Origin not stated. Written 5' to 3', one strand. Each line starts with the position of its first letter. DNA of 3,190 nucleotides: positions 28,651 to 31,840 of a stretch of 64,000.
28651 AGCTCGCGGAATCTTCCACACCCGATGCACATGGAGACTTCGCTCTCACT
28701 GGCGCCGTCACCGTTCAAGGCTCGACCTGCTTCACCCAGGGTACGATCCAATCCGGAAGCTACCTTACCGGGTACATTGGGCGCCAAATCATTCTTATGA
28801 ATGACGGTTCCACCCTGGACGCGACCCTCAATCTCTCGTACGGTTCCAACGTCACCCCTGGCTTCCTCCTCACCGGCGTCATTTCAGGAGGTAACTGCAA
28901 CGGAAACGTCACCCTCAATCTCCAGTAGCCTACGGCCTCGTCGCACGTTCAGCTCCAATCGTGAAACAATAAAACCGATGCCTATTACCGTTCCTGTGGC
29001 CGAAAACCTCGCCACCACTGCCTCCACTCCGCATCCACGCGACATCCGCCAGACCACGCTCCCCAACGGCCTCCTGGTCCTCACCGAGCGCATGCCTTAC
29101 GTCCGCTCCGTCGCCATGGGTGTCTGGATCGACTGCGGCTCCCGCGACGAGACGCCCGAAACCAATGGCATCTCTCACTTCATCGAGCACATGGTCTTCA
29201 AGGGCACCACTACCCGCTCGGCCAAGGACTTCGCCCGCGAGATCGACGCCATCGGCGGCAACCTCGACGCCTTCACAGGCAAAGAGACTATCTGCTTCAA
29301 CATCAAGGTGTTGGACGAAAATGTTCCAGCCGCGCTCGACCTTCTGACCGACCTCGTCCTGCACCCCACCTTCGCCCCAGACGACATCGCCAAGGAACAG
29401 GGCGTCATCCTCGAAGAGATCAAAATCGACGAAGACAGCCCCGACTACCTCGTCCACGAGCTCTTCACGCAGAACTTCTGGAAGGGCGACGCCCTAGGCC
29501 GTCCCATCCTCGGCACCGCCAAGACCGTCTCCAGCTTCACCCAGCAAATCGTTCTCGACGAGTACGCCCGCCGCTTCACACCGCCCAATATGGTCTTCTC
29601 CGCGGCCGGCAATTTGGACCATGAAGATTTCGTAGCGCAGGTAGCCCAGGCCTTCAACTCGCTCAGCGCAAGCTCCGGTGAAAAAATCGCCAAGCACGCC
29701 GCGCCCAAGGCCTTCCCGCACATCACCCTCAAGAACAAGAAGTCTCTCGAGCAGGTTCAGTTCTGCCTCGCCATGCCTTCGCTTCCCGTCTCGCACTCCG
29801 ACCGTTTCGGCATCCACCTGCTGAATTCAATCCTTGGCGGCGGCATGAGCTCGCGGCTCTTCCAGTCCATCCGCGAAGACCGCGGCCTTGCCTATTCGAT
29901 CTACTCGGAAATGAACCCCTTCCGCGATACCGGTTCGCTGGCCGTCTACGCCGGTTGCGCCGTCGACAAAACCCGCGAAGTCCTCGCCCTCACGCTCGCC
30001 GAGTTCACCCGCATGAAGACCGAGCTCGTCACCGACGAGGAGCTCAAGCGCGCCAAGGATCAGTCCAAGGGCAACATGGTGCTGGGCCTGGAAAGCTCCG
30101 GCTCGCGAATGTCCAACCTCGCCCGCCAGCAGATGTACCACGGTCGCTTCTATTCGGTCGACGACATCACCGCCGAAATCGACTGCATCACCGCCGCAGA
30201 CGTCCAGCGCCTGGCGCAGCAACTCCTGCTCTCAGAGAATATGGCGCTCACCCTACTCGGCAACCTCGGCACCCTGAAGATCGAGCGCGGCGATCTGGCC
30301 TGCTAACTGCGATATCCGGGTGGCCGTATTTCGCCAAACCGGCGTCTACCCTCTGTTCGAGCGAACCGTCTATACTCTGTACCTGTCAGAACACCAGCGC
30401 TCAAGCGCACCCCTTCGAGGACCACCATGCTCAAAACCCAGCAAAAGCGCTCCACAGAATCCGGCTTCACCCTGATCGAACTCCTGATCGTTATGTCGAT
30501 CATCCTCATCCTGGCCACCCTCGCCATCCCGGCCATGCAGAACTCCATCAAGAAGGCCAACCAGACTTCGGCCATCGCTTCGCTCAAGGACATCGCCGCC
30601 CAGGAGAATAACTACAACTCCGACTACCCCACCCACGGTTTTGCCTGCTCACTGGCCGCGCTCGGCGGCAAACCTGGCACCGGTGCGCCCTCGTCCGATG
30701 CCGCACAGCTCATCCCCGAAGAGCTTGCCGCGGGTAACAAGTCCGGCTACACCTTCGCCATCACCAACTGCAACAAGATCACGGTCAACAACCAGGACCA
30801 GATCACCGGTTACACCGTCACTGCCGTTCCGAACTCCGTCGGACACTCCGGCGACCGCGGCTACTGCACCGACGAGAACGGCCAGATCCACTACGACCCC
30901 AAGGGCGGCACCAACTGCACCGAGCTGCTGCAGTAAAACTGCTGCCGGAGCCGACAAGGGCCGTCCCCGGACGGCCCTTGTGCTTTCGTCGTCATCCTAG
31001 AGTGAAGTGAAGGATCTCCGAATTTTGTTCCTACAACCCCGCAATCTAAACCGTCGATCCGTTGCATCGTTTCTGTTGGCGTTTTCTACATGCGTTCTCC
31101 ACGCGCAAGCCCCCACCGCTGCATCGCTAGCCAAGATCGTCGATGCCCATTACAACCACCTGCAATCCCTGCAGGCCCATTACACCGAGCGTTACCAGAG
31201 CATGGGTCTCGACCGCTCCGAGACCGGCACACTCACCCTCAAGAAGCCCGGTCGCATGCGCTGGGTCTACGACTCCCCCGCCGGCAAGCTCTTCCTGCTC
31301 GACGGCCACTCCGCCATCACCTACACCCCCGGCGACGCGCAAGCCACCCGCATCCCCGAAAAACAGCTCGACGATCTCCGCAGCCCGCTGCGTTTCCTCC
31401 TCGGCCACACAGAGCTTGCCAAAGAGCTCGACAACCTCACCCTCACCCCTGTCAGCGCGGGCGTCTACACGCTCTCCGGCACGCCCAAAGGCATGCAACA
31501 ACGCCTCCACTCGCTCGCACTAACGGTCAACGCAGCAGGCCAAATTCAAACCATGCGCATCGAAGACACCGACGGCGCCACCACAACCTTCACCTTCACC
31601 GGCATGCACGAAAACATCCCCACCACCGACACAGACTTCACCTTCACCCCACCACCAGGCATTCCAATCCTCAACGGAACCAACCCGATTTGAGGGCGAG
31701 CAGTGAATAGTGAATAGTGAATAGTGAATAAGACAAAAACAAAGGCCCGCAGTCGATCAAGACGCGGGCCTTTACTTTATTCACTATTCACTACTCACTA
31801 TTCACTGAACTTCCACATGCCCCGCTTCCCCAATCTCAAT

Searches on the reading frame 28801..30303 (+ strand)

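Call 10: search_protein_families(library=pfam, proteins=[window:28801-30303:+], max_evalue=0.001)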
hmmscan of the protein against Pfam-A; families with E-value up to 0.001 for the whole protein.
window:28801-30303:+ (501 aa): 2 families
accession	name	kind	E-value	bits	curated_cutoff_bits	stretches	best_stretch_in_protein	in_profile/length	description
PF05193.26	Peptidase_M16_C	-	1.3e-40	139.6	23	1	246-421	2-180/181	Peptidase M16 inactive domain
PF00675.25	Peptidase_M16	-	1.8e-40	138.7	22.3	1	93-239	2-148/149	Insulinase (Peptidase family M16)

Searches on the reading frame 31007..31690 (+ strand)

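Call 10: search_protein_families(library=pfam, proteins=[window:31007-31690:+], max_evalue=0.001)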
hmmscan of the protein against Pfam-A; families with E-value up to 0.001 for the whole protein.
window:31007-31690:+ (228 aa): 1 family
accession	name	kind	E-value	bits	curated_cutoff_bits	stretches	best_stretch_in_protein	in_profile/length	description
PF03548.22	LolA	-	6e-20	72.1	23.6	1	52-214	3-165/165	Outer membrane lipoprotein carrier protein LolA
